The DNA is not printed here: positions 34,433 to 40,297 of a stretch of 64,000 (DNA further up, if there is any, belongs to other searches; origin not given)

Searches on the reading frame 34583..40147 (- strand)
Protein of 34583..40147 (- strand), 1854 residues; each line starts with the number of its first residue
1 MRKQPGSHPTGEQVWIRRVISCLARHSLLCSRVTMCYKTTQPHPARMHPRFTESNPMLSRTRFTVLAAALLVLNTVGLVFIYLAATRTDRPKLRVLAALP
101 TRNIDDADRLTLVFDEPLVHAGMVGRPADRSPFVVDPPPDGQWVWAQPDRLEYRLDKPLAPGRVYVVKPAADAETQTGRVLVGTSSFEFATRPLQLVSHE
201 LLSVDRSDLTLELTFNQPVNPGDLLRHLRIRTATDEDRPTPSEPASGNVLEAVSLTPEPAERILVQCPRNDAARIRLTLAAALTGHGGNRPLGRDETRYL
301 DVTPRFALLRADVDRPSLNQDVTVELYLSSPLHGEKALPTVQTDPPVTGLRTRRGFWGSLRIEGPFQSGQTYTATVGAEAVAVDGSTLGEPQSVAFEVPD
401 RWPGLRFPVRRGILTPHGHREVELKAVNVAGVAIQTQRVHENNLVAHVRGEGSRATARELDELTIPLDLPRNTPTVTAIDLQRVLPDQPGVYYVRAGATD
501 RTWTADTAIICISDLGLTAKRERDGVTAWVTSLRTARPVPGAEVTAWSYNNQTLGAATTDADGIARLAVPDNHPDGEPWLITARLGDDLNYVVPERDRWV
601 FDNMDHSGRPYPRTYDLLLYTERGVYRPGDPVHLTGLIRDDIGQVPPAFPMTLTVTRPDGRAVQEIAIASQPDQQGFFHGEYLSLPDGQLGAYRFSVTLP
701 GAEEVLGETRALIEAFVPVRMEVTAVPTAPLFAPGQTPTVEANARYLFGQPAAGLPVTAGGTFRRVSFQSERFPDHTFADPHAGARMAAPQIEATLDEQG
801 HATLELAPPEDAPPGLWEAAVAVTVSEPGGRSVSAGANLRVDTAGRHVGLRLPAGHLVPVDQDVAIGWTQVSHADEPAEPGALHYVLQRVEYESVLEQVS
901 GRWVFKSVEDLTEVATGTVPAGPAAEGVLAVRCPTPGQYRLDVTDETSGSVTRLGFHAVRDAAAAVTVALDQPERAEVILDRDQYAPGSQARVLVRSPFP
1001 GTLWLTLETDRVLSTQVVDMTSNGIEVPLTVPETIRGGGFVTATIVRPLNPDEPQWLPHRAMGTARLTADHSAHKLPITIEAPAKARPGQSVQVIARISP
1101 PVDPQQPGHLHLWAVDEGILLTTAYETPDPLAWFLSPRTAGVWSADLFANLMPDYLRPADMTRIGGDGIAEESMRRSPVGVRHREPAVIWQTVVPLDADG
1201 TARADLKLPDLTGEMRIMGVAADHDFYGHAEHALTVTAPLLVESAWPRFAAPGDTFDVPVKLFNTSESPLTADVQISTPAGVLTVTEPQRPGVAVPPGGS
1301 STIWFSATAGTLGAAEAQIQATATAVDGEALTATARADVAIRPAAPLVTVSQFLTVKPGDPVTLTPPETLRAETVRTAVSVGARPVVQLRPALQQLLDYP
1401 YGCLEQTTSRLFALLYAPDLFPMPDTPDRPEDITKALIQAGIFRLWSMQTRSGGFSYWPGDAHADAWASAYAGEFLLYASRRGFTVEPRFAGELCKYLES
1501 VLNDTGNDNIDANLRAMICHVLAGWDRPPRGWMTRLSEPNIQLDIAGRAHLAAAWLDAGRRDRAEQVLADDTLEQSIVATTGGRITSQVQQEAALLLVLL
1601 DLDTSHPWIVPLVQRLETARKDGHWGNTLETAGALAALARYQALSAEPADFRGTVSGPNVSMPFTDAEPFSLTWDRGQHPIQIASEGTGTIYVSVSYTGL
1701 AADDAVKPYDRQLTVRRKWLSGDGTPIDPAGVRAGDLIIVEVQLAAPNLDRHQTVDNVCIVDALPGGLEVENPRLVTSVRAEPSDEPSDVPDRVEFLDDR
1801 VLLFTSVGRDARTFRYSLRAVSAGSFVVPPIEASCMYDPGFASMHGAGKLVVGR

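Call 41: search_protein_families(library=pfam, proteins=[window:34583-40147:-])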
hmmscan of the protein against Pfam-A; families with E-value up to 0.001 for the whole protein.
window:34583-40147:- (1854 aa): 9 families
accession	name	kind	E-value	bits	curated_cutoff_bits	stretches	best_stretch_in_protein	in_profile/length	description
PF17973.7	bMG10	-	2.2e-20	73.6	26.2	1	1713-1839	2-130/131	Bacterial Alpha-2-macroglobulin MG10 domain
PF11974.14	bMG3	-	4.6e-20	71.9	34.9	1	512-594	1-85/103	Bacterial alpha-2-macroglobulin MG3 domain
PF01835.25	MG2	-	8.3e-19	68.2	32.8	1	617-698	2-81/96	MG2 domain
PF17972.7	bMG5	-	1.9e-18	67.5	26.5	1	720-834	2-118/127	Bacterial Alpha-2-macroglobulin MG5 domain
PF07703.20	A2M_BRD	-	1.2e-14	55.3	22.7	1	978-1121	3-139/140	Alpha-2-macroglobulin bait region domain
PF00207.28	A2M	-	2.2e-12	47.1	21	1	1188-1275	2-91/92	Alpha-2-macroglobulin family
PF17962.7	bMG6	-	3.7e-08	34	23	1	857-958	10-110/112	Bacterial macroglobulin domain 6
PF13205.12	Big_5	-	9.6e-05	23.5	23.6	0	343-396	50-103/105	Bacterial Ig-like domain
PF07678.20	TED_complement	-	0.00017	21.3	22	1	1391-1484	17-110/312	A-macroglobulin TED domain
